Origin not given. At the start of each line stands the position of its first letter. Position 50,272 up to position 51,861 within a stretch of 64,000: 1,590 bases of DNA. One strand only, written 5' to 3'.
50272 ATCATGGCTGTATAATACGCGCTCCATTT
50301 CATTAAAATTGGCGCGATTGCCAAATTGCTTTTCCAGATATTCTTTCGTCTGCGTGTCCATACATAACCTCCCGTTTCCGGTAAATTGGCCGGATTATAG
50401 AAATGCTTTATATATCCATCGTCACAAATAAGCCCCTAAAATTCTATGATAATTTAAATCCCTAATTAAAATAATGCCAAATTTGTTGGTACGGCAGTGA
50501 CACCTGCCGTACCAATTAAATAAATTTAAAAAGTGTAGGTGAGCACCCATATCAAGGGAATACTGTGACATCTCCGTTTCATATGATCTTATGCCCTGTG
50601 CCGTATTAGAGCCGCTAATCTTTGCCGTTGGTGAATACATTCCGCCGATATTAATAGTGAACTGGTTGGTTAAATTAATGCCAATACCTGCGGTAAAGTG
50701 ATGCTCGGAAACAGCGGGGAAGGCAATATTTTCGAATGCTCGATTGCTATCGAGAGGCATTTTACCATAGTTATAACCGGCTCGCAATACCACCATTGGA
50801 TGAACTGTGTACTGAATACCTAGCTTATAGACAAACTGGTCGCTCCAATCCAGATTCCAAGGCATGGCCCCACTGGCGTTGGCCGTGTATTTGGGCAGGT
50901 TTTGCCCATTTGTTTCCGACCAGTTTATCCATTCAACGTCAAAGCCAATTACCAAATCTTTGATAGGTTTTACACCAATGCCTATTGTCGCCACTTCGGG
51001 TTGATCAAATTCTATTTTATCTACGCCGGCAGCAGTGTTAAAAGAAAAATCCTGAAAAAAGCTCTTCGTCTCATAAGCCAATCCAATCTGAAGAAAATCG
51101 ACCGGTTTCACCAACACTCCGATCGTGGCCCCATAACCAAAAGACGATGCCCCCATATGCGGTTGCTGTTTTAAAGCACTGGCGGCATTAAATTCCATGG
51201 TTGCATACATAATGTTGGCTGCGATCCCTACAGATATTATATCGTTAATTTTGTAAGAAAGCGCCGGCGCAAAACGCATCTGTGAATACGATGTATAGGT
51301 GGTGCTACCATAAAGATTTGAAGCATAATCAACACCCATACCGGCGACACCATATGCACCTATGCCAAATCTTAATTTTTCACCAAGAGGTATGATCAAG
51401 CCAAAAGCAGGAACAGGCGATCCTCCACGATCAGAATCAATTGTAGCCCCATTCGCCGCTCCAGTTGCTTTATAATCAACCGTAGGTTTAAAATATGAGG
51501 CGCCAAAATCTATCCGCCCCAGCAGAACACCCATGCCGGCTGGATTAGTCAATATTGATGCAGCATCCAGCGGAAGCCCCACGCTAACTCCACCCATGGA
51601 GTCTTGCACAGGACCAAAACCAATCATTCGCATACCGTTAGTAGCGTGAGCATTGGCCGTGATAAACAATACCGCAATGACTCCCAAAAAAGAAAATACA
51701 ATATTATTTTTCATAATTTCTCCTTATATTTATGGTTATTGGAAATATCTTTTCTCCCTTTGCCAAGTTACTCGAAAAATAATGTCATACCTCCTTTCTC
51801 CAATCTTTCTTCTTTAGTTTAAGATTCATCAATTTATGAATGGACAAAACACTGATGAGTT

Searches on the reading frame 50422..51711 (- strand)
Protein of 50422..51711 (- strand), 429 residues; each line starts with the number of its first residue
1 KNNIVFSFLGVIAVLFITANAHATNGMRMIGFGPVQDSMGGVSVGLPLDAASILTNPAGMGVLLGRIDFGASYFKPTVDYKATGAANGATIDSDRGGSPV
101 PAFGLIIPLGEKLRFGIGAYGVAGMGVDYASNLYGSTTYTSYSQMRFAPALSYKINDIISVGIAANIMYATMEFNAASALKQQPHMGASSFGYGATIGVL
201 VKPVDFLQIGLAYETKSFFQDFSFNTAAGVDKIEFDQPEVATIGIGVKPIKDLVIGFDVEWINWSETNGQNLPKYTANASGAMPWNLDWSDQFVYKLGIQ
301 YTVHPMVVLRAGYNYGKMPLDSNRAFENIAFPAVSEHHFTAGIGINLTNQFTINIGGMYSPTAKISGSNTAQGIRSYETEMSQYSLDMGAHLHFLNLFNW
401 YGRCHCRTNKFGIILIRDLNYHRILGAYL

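Call 28: search_protein_families(library=ncbifam, proteins=[window:50422-51711:-], max_evalue=0.001)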
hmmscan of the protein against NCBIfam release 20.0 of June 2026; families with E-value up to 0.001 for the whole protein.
window:50422-51711:- (429 aa): 4 families
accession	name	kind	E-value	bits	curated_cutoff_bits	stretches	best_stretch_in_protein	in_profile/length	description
NF053685.1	BamG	equivalog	8.3e-12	44.9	250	1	37-359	26-364/397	BamG family beta-barrel-assembly machinery protein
NF033709.1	PorV_fam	subfamily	2.9e-10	40.2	90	1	137-356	102-305/326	PorV/PorQ family protein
NF050080.1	pilus_FilD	exception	3.1e-05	22.5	970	0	226-355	355-495/549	putative pilus system OmpP1/FadL family transporter FilD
NF041571.1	alkn_up_AupA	equivalog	7.1e-05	21.5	840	1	230-348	273-388/444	alkane uptake protein AupA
